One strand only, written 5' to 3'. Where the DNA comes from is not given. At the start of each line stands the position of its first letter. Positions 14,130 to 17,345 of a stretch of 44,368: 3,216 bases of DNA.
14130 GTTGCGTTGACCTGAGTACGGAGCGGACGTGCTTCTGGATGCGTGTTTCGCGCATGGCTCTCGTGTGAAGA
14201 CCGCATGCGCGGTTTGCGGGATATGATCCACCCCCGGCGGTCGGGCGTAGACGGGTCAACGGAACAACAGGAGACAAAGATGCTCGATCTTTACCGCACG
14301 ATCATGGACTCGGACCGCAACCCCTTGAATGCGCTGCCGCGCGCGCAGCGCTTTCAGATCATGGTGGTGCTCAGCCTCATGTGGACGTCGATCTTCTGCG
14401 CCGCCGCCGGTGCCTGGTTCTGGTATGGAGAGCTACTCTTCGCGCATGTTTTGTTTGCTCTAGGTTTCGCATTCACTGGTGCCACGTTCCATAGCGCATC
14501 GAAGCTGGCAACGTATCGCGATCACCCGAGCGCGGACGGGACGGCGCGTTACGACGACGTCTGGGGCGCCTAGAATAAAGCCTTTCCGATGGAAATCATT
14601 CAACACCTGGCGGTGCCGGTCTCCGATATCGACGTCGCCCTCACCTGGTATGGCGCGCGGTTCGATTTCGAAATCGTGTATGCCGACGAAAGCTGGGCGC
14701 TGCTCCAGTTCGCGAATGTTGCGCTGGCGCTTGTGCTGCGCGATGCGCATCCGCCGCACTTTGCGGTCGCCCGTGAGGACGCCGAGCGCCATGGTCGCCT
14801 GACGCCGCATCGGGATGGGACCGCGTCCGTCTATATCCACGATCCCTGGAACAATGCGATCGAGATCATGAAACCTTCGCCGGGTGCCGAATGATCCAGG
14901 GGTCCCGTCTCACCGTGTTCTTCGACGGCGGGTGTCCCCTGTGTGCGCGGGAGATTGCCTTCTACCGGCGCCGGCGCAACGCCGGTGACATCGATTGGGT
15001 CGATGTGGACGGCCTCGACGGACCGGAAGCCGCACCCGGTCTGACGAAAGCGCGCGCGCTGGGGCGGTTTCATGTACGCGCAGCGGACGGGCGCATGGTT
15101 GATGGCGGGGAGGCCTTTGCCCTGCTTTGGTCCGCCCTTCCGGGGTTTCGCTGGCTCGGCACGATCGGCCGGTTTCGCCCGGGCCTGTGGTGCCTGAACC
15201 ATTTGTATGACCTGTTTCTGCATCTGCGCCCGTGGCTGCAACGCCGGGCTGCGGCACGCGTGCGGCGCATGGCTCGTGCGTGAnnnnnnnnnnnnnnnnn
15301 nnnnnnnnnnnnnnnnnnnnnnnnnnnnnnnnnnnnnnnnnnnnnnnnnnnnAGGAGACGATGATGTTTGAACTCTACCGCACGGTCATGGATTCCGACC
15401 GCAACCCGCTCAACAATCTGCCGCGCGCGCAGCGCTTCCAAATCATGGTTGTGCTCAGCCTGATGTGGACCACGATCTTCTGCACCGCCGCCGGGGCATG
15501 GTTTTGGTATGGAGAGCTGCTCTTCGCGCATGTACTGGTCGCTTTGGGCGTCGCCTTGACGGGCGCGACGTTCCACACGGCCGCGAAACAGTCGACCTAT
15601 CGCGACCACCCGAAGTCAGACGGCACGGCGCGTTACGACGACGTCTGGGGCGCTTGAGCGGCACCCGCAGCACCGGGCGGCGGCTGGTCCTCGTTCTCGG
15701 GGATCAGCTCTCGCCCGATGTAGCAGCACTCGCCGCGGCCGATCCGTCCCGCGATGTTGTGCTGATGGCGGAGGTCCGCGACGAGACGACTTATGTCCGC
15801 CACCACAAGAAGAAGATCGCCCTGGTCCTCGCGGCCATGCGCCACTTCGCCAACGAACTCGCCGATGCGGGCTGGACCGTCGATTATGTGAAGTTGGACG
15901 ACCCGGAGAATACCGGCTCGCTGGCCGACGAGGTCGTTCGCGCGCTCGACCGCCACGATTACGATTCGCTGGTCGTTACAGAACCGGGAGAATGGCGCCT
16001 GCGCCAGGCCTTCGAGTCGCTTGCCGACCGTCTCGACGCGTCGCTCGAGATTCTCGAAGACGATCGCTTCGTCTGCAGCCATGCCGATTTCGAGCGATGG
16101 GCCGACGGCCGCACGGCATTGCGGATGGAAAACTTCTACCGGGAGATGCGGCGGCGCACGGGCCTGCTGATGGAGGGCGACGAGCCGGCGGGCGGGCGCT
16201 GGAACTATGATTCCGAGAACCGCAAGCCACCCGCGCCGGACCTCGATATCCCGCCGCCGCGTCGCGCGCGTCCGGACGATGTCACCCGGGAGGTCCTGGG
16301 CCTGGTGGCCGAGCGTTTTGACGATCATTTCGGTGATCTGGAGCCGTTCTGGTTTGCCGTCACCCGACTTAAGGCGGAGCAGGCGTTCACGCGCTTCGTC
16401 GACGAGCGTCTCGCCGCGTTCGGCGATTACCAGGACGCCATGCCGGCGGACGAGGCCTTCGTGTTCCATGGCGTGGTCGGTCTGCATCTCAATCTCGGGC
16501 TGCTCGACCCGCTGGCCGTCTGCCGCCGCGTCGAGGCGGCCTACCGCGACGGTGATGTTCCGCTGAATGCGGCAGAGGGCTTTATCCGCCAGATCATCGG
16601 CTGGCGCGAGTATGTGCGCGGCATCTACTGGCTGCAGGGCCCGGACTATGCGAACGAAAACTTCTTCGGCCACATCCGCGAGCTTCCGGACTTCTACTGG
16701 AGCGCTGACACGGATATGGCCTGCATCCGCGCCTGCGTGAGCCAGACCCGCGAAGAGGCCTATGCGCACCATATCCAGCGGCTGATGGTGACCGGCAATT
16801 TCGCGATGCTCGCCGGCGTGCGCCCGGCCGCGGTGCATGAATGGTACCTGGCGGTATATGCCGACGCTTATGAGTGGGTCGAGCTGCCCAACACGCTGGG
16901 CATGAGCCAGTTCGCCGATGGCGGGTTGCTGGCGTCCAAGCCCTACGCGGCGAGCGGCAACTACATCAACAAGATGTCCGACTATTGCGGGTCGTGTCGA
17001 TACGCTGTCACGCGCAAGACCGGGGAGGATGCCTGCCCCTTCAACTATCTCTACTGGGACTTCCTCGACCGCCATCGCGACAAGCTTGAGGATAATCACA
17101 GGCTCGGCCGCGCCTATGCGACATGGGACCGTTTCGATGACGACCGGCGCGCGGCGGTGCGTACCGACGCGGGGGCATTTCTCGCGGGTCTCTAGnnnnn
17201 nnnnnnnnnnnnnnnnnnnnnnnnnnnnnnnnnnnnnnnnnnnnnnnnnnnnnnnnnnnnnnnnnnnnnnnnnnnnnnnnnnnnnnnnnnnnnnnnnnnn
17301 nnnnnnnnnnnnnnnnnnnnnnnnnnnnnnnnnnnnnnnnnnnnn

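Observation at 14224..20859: Exact bipartite motif TGATCC-N16-CGTA occurs three times, always intergenic and pointing at a start codon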

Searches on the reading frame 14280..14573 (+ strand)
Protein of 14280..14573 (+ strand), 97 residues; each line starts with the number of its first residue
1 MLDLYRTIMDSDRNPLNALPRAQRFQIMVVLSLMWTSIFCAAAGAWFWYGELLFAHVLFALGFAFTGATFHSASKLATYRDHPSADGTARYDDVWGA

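Call 13: search_protein_families(library=pfam, proteins=[window:14280-14573:+], max_evalue=0.01)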
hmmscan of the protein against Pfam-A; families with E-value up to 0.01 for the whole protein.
window:14280-14573:+ (97 aa): 0 families

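Call 19: search_protein_families(library=ncbifam, proteins=[window:14280-14573:+], max_evalue=0.01)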
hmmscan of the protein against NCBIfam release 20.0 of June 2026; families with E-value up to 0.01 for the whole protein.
window:14280-14573:+ (97 aa): 0 families

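Call 21: find_related_loci(query=window:14280-14573:+, collection=genome_contigs, flank=6000)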
Query window:14280-14573:+ (97 aa) in genome_contigs; peptide patterns used: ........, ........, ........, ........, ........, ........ (x = any residue, [..] = any of these).
188 stretches matched a pattern; 102 encode a relative of the query (tblastn E <= 1e-3); the best 80 are kept; 80 distinct loci.
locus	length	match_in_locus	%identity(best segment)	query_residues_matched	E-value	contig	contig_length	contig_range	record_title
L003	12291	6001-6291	87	1-97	7e-56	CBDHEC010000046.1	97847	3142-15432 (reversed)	MAG: Alphaproteobacteria bacterium isolate 1c81f69c-037a-4853-b6df-20dfcc48d13e genome assembly, contig: contig_46, whol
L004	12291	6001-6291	81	1-97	5e-53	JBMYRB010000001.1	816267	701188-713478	MAG: Alphaproteobacteria bacterium isolate ME_XS_2303_bin_7 ME_XS_2303_bin_7_0, whole genome shotgun sequence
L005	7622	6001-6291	80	1-97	4e-52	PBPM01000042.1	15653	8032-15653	MAG: Rhodospirillaceae bacterium isolate RS361 TaraRedSea_contig_19015, whole genome shotgun sequence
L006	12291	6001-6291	76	1-97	3e-49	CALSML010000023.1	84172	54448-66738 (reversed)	MAG: uncultured Alphaproteobacteria bacterium isolate A_MB178 genome assembly, contig: contig_16665_A_MB178, whole genom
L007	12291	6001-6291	75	1-97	8e-49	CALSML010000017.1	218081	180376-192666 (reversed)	MAG: uncultured Alphaproteobacteria bacterium isolate A_MB178 genome assembly, contig: contig_13833_A_MB178, whole genom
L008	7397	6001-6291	76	1-97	8e-49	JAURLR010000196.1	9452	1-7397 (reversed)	MAG: Alphaproteobacteria bacterium isolate SFB_Oligo_Co_136 k141_2645069, whole genome shotgun sequence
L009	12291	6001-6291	75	1-97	5e-49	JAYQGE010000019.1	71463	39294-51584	MAG: Rhodospirillaceae bacterium isolate SD9007_COM_concoct_bins.tsv.127_sub NODE_185_length_71463_cov_18.481319, whole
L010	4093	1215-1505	73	1-97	5e-48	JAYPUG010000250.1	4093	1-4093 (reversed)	MAG: Rhodospirillaceae bacterium isolate 139589_S190_metabat_bins_2.tsv.187 NODE_20483_length_4093_cov_4.250867, whole g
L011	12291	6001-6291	73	1-97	1e-47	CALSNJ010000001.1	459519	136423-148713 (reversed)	MAG: uncultured Alphaproteobacteria bacterium isolate K_MB42 genome assembly, contig: contig_4741_K_MB42, whole genome s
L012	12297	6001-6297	73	1-97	2e-47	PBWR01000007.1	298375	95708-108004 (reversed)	MAG: Alphaproteobacteria bacterium isolate RS797 TaraRedSea_contig_9333, whole genome shotgun sequence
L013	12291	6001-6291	75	1-97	6e-47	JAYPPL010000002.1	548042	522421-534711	MAG: Alphaproteobacteria bacterium isolate SD3109_NP_metabat_bins_2.tsv.138 contig_16948_pilon, whole genome shotgun seq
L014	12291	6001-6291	71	1-97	2e-46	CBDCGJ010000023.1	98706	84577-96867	MAG: Alphaproteobacteria bacterium isolate cc1c3500-9aa0-4c1a-a7a2-ca8b525d7025 genome assembly, contig: contig_23, whol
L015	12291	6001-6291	73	1-97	4e-46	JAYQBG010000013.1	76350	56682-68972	MAG: Alphaproteobacteria bacterium isolate 139585_S186_metabat_bins_2.tsv.014 NODE_211_length_76350_cov_7.714713, whole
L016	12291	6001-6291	70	1-97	1e-44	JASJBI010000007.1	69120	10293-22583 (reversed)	MAG: Alphaproteobacteria bacterium isolate MO_074.B3 MO_074.c_77, whole genome shotgun sequence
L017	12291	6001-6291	69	1-97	2e-44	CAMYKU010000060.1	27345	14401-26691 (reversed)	MAG: uncultured Alphaproteobacteria bacterium isolate FCS_M_Alpha_35 genome assembly, contig: scaffold_1840, whole genom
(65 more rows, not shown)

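Call 46: find_homologous_proteins(query=window:14280-14573:+, max_evalue=0.001)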
Query window:14280-14573:+ (97 aa): 184 proteins with E <= 0.001 among 185 candidates; the best 120 are listed.
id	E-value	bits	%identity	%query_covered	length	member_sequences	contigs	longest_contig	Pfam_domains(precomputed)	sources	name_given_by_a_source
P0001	7.9e-58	211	96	100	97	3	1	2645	-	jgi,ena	-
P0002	3.5e-52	193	87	100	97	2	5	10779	-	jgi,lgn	jgi:hypothetical protein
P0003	2.0e-51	190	85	100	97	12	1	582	-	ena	-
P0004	2.2e-50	187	82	100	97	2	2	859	-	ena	-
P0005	1.2e-48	181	79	100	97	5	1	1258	-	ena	-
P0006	4.0e-48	180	80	100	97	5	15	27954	-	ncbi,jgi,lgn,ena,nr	ncbi:MAG: hypothetical protein CMM26_05040 [Rhodospirillaceae bacterium]|nr:hypothetical protein [Rh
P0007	2.1e-47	177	80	100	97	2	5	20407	-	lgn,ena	-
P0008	2.7e-45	171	76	100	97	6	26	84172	-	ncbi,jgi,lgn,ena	jgi:hypothetical protein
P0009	2.7e-45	171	76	100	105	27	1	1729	-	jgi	jgi:hypothetical protein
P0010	1.1e-44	169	75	100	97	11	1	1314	-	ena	-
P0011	1.3e-44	168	74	100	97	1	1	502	-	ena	-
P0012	1.6e-44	168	74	100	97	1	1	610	-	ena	-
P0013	3.5e-44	167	77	100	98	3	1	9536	-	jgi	jgi:hypothetical protein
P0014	3.7e-44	167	75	100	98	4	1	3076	-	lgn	-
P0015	8.0e-44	166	77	100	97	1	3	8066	-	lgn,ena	-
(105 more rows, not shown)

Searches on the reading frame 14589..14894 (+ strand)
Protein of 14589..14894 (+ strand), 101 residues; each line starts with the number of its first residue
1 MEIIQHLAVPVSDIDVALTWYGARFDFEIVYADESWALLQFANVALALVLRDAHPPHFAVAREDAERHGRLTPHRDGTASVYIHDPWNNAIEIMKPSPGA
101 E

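Call 13: search_protein_families(library=pfam, proteins=[window:14589-14894:+], max_evalue=0.01)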
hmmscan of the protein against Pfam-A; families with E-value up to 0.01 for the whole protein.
window:14589-14894:+ (101 aa): 1 family
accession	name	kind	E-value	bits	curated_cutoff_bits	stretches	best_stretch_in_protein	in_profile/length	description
PF00903.31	Glyoxalase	-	2.9e-05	24.9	20.6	1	4-62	2-65/121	Glyoxalase/Bleomycin resistance protein/Dioxygenase superfamily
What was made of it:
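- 14589..14894 (+): VOC/glyoxalase-fold protein, 15 nt after TM1. Call 13 (PF00903).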

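Call 19: search_protein_families(library=ncbifam, proteins=[window:14589-14894:+], max_evalue=0.01)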
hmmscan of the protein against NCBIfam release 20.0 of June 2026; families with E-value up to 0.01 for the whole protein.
window:14589-14894:+ (101 aa): 1 family
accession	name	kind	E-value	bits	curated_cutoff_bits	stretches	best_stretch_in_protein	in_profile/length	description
NF041414.1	ArsI_CadI_VOC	equivalog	0.0084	15.7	116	0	6-52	3-49/147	ArsI/CadI family heavy metal resistance metalloenzyme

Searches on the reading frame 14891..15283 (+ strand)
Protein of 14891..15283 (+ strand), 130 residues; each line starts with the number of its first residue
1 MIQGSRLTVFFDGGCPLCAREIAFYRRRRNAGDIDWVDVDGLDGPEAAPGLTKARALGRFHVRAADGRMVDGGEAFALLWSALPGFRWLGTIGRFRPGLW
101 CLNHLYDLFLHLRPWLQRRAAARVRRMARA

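Call 13: search_protein_families(library=pfam, proteins=[window:14891-15283:+], max_evalue=0.01)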
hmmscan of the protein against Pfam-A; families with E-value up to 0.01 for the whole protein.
window:14891-15283:+ (130 aa): 1 family
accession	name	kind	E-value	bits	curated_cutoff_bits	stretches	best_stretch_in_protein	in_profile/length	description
PF04134.17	DCC1-like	-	2.3e-22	80.8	27.8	1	9-118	1-112/113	DCC1-like thiol-disulfide oxidoreductase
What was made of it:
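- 14891..15283 (+): DCC1-like thiol-disulfide oxidoreductase; its start overlaps the VOC stop by 4 nt. Call 13 (PF04134, 2.3e-22).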

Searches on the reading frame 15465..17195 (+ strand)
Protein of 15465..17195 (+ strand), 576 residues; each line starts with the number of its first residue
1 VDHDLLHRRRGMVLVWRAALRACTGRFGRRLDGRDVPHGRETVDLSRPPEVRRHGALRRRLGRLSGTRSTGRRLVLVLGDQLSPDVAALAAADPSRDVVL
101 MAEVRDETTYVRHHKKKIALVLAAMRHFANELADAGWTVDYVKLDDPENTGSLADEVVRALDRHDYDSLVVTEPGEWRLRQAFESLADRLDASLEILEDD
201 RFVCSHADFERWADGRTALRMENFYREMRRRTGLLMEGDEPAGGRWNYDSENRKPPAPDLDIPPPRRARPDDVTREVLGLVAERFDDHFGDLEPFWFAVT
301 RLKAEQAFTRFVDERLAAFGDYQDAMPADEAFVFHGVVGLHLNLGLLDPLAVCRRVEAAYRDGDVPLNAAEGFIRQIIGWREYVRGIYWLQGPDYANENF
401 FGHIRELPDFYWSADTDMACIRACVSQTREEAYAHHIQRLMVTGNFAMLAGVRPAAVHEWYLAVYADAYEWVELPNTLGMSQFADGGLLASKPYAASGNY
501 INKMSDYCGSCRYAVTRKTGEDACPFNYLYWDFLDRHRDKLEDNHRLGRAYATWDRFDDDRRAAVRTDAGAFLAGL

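Call 13: search_protein_families(library=pfam, proteins=[window:15465-17195:+], max_evalue=0.01)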
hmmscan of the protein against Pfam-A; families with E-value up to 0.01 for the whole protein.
window:15465-17195:+ (576 aa): 1 family
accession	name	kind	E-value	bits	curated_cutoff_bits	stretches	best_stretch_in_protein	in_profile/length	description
PF04244.19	DPRP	-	5.2e-87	291.8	22.1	1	75-297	1-224/224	Deoxyribodipyrimidine photo-lyase-related protein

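Call 19: search_protein_families(library=ncbifam, proteins=[window:15765-17195:+], max_evalue=0.01)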
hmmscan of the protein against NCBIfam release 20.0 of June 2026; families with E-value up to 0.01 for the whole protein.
window:15765-17195:+ (476 aa): 0 families

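Call 57: search_solved_structures(query=window:15654-17195:+, max_evalue=1e-10)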
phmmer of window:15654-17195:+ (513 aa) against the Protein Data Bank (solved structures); distinct sequences matched with E-value up to 1e-10: 8.
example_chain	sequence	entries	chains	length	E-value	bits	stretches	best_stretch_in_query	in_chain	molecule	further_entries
4dja_A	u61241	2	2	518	7.7e-199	664.9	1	10-511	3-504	Photolyase | Photolyase PhrB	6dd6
5lfa_A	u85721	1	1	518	2.5e-198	663.3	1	10-511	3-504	(6-4) photolyase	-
5kcm_A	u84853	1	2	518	8.2e-198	661.6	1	10-511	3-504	(6-4) photolyase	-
3zxs_A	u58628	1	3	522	2.3e-194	650.2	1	9-511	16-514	CRYPTOCHROME B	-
9hnk_A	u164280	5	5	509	3e-178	597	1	11-509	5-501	Cryptochrome/photolyase family protein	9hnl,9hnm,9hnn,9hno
9q8f_A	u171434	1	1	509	2.5e-177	594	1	11-509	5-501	Cryptochrome/photolyase family protein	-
8ijy_A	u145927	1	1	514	1.7e-136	459.2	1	13-508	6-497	Deoxyribodipyrimidine photolyase-related protein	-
7ykn_A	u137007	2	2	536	3.3e-117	395.6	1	12-511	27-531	Cryptochrome/photolyase family protein | 6-4 photolyase (FeS-BCP, CryPro)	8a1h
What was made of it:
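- On FeS-BCP / CryPro (6-4) photolyase (PhrB, CryB): E = 7.7e-199 to 4DJA (PhrB) and 2.3e-194 to 3ZXS (CryB), over residues 10-511 (call 57).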
